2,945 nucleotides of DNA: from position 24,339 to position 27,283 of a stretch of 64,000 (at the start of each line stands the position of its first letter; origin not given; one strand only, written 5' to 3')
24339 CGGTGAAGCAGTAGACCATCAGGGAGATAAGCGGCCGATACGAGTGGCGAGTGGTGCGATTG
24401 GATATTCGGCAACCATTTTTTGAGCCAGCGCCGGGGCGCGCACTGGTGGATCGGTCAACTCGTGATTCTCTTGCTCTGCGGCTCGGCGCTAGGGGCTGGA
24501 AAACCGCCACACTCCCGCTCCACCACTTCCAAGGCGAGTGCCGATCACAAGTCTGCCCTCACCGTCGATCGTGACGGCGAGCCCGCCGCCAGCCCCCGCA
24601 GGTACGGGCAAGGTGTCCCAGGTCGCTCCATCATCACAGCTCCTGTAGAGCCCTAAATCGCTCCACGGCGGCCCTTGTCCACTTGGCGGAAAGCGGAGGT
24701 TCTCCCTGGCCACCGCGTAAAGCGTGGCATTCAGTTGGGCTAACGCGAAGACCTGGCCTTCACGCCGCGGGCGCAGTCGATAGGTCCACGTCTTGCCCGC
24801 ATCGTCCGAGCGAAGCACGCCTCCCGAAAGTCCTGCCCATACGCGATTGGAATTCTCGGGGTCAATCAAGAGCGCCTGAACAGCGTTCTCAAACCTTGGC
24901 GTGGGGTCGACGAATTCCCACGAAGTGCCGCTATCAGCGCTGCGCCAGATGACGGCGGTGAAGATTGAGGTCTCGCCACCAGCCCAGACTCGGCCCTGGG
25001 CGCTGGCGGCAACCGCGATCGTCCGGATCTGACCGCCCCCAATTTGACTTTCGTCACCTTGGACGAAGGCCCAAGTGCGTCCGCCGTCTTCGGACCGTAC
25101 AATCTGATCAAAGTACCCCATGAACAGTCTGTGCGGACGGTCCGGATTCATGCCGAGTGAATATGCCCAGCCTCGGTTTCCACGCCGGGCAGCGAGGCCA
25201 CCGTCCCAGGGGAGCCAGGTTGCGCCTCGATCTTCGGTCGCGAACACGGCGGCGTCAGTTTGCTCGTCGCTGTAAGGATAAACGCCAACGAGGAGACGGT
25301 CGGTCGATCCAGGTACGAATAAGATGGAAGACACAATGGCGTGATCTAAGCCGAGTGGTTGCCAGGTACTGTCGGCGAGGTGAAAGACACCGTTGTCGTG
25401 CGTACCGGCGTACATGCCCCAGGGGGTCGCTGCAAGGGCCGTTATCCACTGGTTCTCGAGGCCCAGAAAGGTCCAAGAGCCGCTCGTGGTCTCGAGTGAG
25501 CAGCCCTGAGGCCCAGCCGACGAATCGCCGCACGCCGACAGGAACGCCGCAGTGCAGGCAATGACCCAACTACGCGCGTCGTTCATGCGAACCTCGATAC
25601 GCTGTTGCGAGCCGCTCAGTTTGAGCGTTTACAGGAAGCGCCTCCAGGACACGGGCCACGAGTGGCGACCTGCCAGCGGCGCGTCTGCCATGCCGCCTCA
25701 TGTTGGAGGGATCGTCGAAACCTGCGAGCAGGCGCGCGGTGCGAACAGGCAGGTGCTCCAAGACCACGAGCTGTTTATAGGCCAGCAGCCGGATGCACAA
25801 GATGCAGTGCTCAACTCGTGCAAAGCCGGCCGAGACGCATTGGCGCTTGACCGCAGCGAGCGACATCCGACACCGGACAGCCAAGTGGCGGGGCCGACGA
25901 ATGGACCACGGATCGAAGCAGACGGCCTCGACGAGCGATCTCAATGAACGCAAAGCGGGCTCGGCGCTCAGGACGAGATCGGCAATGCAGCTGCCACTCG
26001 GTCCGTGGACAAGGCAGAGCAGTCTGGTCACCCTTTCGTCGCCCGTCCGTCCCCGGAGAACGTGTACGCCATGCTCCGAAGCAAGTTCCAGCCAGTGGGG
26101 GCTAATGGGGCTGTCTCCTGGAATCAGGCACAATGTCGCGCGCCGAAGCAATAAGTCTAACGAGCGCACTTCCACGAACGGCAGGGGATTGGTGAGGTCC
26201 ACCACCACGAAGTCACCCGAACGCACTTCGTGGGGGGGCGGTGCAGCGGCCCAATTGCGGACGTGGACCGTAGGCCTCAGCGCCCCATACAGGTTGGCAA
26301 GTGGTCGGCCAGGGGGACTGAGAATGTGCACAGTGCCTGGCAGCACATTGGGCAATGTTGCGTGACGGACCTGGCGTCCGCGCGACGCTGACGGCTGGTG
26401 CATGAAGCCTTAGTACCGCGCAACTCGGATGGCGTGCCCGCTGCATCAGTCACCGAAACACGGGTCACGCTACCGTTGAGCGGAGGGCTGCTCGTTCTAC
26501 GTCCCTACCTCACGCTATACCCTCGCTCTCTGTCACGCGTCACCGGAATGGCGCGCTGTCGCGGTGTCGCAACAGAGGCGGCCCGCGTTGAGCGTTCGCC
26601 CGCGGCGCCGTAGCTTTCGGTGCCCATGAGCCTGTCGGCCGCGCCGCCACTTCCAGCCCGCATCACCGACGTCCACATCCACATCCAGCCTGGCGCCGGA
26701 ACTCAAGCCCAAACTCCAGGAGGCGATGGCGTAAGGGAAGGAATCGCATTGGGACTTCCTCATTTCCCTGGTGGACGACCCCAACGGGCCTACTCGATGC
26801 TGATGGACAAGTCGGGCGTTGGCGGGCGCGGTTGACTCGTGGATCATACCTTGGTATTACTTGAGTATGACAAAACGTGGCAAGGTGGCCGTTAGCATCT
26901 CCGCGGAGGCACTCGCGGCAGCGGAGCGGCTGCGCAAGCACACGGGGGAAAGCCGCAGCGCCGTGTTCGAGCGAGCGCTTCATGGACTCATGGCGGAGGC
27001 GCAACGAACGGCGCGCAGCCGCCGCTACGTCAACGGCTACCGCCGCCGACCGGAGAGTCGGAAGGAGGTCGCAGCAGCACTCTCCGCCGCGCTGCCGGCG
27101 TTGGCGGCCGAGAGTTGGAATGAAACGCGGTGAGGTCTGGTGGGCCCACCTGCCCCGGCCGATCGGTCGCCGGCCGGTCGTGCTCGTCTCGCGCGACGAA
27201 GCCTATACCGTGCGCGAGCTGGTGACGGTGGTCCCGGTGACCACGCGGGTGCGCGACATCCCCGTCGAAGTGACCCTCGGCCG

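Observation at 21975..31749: Tandem segmental duplication with a readable head-to-tail joint (amidohydrolase codon ~125 fused to mid-hbd) at ~27812-27817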

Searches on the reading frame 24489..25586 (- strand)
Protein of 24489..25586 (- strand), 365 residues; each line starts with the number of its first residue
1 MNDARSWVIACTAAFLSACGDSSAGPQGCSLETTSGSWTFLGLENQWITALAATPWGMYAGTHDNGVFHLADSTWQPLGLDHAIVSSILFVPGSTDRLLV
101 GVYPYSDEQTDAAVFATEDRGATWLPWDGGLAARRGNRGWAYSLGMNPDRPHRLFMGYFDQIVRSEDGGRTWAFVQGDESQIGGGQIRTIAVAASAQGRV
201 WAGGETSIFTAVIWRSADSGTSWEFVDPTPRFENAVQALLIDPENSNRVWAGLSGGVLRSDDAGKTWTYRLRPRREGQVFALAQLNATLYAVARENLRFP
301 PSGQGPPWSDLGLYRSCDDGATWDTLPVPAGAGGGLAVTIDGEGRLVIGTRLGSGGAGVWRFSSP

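Call 7: search_protein_families(library=pfam, proteins=[window:24489-25586:-], max_evalue=0.01)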
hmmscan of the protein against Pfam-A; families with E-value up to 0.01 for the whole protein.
window:24489-25586:- (365 aa): 7 families
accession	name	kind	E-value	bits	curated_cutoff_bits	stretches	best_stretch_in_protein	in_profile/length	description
PF15902.12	Sortilin-Vps10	-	4.3e-08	32.8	33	2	213-277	3-67/446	Sortilin, neurotensin receptor 3,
PF13088.12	BNR_2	-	1.2e-07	31.8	31.4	1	245-352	72-181/277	BNR repeat-like domain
PF02012.26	BNR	-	5.3e-05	23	27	0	259-268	2-11/12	BNR/Asp-box repeat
PF13810.12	DUF4185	-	0.00012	21.9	39.5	0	154-181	121-148/309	Domain of unknown function (DUF4185)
PF14870.12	PSII_BNR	-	0.001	18.9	27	1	149-269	27-139/303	Photosynthesis system II assembly factor YCF48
PF15899.11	BNR_6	-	0.0024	18.2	27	0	259-268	3-12/14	BNR-Asp box repeat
PF07494.17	Reg_prop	-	0.0096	16.5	20.4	0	187-205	7-23/24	Two component regulator propeller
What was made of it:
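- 24489..25586 (-): B1, Asp-box/BNR beta-propeller lipoprotein, copy-1 allele. Pfam BNR_2 and Sortilin (call 7).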

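Call 20: find_related_loci(query=window:24489-25586:-, collection=genome_contigs, flank=10000)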
Query window:24489-25586:- (365 aa) in genome_contigs; peptide patterns used: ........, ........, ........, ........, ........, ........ (x = any residue, [..] = any of these).
558 stretches matched a pattern; 368 encode a relative of the query (tblastn E <= 1e-3); the best 80 are kept; 80 distinct loci.
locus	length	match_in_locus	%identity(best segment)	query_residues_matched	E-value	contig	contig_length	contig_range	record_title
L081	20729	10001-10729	30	97-326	5e-16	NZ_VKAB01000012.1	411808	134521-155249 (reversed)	Saccharothrix deserti strain BMP B8144 Scaffold8_1, whole genome shotgun sequence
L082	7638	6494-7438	26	55-359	2e-15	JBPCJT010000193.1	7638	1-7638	MAG: Gemmatimonadaceae bacterium isolate TH_ant_mag_33 S1Ck127_3582487_flag_1_multi_6.0000_len_7638, whole genome shotgu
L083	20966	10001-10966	25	48-354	3e-14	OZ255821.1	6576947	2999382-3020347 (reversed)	MAG: Bryobacteraceae bacterium isolate 718553b6-a045-46b5-ae17-6fe7a38e2867 genome assembly, chromosome: 1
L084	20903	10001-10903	28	71-359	5e-14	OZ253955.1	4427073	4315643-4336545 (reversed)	MAG: Cyclobacteriaceae bacterium isolate f867798c-4152-4d75-ae81-7ff38dc92668 genome assembly, chromosome: 1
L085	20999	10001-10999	26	48-359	5e-14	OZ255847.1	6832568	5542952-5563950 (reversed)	MAG: Bryobacteraceae bacterium isolate 5ccd27b0-8989-4324-8237-055bfcf539d2 genome assembly, chromosome: 1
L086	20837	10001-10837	30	37-348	1e-13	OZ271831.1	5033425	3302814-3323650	MAG: Cyclobacteriaceae bacterium isolate e4268b69-b82f-4311-bab6-36ade91b6e79 genome assembly, chromosome: 1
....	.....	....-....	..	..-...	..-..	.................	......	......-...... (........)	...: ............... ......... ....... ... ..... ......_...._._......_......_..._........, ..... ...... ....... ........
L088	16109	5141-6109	24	3-347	1e-13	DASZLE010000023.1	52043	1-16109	MAG TPA_asm: Terracidiphilus sp. isolate SMAG_U5856 k141_3338351, whole genome shotgun sequence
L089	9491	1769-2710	26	56-359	2e-13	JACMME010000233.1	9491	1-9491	MAG: Gemmatimonadaceae bacterium isolate ES-bin-78 ES-bin-78-contig-k141_9263502, whole genome shotgun sequence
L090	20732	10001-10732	31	111-359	4e-13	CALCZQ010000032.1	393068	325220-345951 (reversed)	MAG TPA_asm: uncultured Emticicia sp. isolate SRR6231140_bin.107_CONCOCT_v1.1_MAG genome assembly, contig: ERZ650263.8,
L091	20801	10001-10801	28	75-361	5e-13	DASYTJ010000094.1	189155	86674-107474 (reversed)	MAG TPA_asm: Thermoanaerobaculia bacterium isolate SMAG_U4564 k141_2080825, whole genome shotgun sequence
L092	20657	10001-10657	28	147-359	5e-13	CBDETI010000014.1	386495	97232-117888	MAG: Cyclobacteriaceae bacterium isolate 49bf6606-11c5-4a96-a403-fa4eb5164111 genome assembly, contig: contig_14, whole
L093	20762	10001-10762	24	62-359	1e-12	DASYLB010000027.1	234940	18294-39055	MAG TPA_asm: Pyrinomonadaceae bacterium isolate SMAG_U4337 k141_628308, whole genome shotgun sequence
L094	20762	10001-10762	24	62-359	1e-12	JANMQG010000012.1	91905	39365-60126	MAG: Chloracidobacterium sp. isolate OTE_51_metabat_289 OTE_51_k141_1914996, whole genome shotgun sequence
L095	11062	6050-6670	29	111-348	2e-12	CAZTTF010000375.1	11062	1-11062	MAG TPA_asm: uncultured Lewinella sp. isolate SRP182702_co1_258 genome assembly, contig: k141_2665653, whole genome shot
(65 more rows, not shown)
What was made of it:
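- Tried and rejected: GTDB genome scan with B1 (call 20).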

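Call 21: find_homologous_proteins(query=window:24489-25586:-, max_evalue=1e-10)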
Query window:24489-25586:- (365 aa): 48 proteins with E <= 1e-10 among 8000 candidates.
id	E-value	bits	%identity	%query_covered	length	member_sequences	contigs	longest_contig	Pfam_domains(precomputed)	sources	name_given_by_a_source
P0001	2.7e-247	838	100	100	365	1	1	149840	PF15902.13,PF13088.13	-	-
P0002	5.7e-210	715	87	100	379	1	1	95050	PF15902.13,PF13088.13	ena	-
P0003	4.8e-209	712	87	100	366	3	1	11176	PF02012.27,PF15902.13,PF13088.13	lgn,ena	-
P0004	1.7e-208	710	85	100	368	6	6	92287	PF02012.27,PF15902.13,PF13088.13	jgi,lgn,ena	-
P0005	1.0e-202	691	83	100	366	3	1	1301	PF15902.13,PF13088.13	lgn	-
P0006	4.3e-202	689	82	100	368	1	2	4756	PF15902.13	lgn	-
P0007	2.0e-200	684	82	100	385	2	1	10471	PF15902.13,PF13088.13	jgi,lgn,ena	-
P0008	9.0e-197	672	81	100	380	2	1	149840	PF02012.27,PF15902.13,PF13088.13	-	-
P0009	2.7e-196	670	80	100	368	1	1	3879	PF15902.13,PF13088.13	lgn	-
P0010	2.6e-133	463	59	95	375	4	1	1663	PF14870.13,PF15902.13,PF13088.13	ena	-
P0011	1.2e-126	441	60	98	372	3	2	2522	PF02012.27,PF15902.13,PF13088.13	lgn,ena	-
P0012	3.0e-119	416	57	98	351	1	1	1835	PF02012.27,PF15902.13,PF13088.13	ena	-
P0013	7.5e-115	402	58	93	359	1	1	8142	PF02012.27,PF15902.13,PF13088.13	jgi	jgi:hypothetical protein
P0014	2.8e-111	390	57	93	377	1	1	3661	PF14870.13,PF02012.27,PF15902.13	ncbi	ncbi:MAG: WD40/YVTN/BNR-like repeat-containing protein [Longimicrobiales bacterium]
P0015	4.6e-109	383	55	97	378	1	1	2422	PF02012.27,PF15902.13,PF13088.13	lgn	-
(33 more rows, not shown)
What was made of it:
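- The window comes from a metagenomic contig seen once (149,840 nt, call 21).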

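Call 22: find_encoding_contigs(protein=P0002, flank=10000, max_places=3)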
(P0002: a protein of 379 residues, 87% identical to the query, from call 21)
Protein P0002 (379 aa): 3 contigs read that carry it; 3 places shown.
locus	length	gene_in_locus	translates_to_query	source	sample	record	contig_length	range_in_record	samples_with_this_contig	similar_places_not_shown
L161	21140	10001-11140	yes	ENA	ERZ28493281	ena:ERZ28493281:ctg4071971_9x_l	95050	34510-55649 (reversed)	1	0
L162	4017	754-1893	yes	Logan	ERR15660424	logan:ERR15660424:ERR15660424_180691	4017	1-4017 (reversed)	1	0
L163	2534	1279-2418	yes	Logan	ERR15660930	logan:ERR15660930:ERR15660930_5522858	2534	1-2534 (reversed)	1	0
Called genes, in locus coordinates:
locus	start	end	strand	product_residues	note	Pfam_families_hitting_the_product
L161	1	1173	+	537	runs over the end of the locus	PF10150:RNase_E_G, PF20833:RNase_E_G_Thio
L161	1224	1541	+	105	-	PF00829:Ribosomal_L21p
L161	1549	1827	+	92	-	PF01016:Ribosomal_L27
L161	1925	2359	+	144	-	PF13211:DUF4019 (weak)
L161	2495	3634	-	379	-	-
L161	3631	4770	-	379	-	PF07969:Amidohydro_3, PF01979:Amidohydro_1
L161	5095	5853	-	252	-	PF11306:DUF3108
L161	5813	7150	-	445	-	PF00675:Peptidase_M16, PF05193:Peptidase_M16_C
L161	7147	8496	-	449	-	PF00675:Peptidase_M16, PF05193:Peptidase_M16_C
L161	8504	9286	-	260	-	PF04909:Amidohydro_2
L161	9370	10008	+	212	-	-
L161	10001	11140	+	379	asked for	PF13088:BNR_2 (faint), PF15902:Sortilin-Vps10 (faint)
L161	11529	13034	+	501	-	PF00082:Peptidase_S8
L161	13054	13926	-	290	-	PF02737:3HCDH_N, PF00725:3HCDH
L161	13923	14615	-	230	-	PF03009:GDPD, PF13653:GDPD_2 (weak)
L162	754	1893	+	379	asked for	PF13088:BNR_2 (faint), PF15902:Sortilin-Vps10 (faint)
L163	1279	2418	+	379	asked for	PF13088:BNR_2 (faint), PF15902:Sortilin-Vps10 (faint)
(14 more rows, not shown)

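Call 23: find_encoding_contigs(protein=P0004, flank=10000, max_places=6)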
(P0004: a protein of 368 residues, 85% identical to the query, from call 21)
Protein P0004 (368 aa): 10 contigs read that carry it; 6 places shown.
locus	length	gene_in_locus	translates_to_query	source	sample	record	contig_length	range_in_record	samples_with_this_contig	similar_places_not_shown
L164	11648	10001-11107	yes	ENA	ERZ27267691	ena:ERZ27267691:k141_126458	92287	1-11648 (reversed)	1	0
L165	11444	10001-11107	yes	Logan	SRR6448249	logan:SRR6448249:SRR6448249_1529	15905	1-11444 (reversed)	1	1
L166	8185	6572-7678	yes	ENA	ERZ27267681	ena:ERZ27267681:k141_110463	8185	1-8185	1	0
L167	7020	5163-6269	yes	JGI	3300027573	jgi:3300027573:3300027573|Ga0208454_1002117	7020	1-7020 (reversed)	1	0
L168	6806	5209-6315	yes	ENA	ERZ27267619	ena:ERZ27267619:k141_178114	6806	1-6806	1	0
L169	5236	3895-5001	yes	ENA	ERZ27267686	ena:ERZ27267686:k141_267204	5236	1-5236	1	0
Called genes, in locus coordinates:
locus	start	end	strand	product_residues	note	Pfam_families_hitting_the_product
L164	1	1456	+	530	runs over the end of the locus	PF10150:RNase_E_G, PF20833:RNase_E_G_Thio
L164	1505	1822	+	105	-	PF00829:Ribosomal_L21p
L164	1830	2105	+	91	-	PF01016:Ribosomal_L27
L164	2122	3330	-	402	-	PF01979:Amidohydro_1, PF07969:Amidohydro_3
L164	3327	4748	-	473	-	PF07969:Amidohydro_3, PF01979:Amidohydro_1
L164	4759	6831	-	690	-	PF00675:Peptidase_M16, PF05193:Peptidase_M16_C, PF11306:DUF3108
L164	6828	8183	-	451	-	PF00675:Peptidase_M16, PF05193:Peptidase_M16_C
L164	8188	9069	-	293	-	PF04909:Amidohydro_2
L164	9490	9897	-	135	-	-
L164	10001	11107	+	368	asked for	PF15902:Sortilin-Vps10 (faint), PF13088:BNR_2 (faint), PF02012:BNR (faint)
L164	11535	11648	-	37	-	?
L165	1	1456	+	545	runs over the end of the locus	PF10150:RNase_E_G, PF20833:RNase_E_G_Thio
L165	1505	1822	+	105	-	PF00829:Ribosomal_L21p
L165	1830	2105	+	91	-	PF01016:Ribosomal_L27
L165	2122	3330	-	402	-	PF01979:Amidohydro_1, PF07969:Amidohydro_3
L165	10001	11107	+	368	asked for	PF15902:Sortilin-Vps10 (faint), PF13088:BNR_2 (faint), PF02012:BNR (faint)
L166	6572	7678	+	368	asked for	PF15902:Sortilin-Vps10 (faint), PF13088:BNR_2 (faint), PF02012:BNR (faint)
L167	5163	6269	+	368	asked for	PF15902:Sortilin-Vps10 (faint), PF13088:BNR_2 (faint), PF02012:BNR (faint)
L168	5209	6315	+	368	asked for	PF15902:Sortilin-Vps10 (faint), PF13088:BNR_2 (faint), PF02012:BNR (faint)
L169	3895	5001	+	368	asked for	PF15902:Sortilin-Vps10 (faint), PF13088:BNR_2 (faint), PF02012:BNR (faint)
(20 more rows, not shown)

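Call 31: find_encoding_contigs(protein=P0003, flank=10000, max_places=3)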
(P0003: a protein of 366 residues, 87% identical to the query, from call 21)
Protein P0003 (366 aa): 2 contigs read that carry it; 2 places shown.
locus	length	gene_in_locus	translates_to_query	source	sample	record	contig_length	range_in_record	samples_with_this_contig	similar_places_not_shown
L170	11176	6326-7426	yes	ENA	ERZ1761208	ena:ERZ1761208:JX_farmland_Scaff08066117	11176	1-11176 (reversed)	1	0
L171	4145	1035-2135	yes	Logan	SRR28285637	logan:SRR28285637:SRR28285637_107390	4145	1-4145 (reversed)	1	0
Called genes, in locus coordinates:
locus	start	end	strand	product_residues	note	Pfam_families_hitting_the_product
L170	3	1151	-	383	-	?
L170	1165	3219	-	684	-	PF00675:Peptidase_M16, PF05193:Peptidase_M16_C, PF11306:DUF3108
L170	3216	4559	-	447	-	PF00675:Peptidase_M16, PF05193:Peptidase_M16_C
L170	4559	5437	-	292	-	PF04909:Amidohydro_2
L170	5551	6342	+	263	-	-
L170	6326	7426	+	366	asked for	PF13088:BNR_2 (faint), PF15902:Sortilin-Vps10 (faint), PF02012:BNR (faint)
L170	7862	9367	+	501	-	PF00082:Peptidase_S8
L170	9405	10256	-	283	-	PF02737:3HCDH_N, PF00725:3HCDH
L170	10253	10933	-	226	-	PF03009:GDPD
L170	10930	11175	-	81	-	?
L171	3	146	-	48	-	?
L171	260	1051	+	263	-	-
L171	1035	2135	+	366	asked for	PF13088:BNR_2 (faint), PF15902:Sortilin-Vps10 (faint), PF02012:BNR (faint)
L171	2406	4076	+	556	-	PF00082:Peptidase_S8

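Call 32: find_encoding_contigs(protein=P0007, flank=10000, max_places=3)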
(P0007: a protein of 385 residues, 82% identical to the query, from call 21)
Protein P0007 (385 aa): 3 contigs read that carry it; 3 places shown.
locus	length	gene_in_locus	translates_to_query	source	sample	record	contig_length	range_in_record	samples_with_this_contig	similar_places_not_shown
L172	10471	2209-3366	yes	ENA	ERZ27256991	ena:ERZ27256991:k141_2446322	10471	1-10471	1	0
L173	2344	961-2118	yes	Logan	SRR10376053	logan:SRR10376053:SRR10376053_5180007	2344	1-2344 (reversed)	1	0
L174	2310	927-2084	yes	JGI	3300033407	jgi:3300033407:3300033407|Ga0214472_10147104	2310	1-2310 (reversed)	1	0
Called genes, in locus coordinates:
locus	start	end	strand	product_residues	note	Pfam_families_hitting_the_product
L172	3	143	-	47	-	?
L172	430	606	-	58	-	PF00725:3HCDH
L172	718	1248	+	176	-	-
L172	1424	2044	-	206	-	-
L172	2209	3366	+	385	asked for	PF13088:BNR_2 (faint), PF15902:Sortilin-Vps10 (weak)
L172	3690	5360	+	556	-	PF00082:Peptidase_S8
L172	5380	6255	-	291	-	PF02737:3HCDH_N, PF00725:3HCDH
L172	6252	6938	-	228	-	PF03009:GDPD, PF13653:GDPD_2 (weak)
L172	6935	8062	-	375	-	PF05138:PaaA_PaaC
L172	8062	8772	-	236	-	PF00378:ECH_1, PF16113:ECH_2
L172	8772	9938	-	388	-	PF00108:Thiolase_N, PF02803:Thiolase_C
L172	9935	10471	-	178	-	?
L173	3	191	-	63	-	?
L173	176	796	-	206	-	-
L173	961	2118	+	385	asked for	PF13088:BNR_2 (faint), PF15902:Sortilin-Vps10 (weak)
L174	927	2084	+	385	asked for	PF13088:BNR_2 (faint), PF15902:Sortilin-Vps10 (weak)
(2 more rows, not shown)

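Call 52: search_protein_families(library=pfam, proteins=[L172:718-1248:+, L170:5551-6342:+], max_evalue=0.001)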
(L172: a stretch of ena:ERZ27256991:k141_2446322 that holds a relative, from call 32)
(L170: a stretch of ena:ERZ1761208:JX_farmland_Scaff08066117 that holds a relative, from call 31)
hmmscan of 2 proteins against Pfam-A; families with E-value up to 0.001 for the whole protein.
L172:718-1248:+ (176 aa): 0 families

L170:5551-6342:+ (263 aa): 1 family
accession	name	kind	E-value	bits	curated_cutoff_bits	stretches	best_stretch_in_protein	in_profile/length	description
PF12833.13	HTH_18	-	2.5e-05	24.9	33.6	1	161-233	2-74/80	Helix-turn-helix domain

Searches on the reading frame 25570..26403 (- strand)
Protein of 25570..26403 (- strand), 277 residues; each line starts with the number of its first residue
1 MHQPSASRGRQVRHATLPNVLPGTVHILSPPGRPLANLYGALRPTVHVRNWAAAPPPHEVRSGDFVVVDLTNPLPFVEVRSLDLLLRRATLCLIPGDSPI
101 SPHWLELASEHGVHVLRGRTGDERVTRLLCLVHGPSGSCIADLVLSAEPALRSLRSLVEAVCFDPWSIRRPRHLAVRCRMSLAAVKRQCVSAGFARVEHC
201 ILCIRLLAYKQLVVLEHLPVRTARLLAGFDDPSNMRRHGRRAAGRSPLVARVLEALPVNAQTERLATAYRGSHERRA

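Call 7: search_protein_families(library=pfam, proteins=[window:25570-26403:-], max_evalue=0.01)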
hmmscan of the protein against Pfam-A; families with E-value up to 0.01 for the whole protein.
window:25570-26403:- (277 aa): 1 family
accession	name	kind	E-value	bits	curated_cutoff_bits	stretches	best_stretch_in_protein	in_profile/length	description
PF12833.13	HTH_18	-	0.00023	21.8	33.6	1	174-248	1-75/80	Helix-turn-helix domain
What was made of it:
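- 25570..26403 (-): R1, AraC-like HTH regulator, intact. Weak HTH_18 hit (call 7).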

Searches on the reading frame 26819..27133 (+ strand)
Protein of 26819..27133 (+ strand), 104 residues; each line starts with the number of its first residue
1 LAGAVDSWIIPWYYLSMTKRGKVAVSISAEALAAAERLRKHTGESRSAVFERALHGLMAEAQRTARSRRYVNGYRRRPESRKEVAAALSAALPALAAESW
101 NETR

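Call 7: search_protein_families(library=pfam, proteins=[window:26819-27133:+], max_evalue=0.01)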
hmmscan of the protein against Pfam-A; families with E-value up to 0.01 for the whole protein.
window:26819-27133:+ (104 aa): 1 family
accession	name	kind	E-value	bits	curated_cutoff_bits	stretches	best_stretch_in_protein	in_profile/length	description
PF01402.27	RHH_1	-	0.0026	18.1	20.5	1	25-55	4-34/39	Ribbon-helix-helix protein, copG family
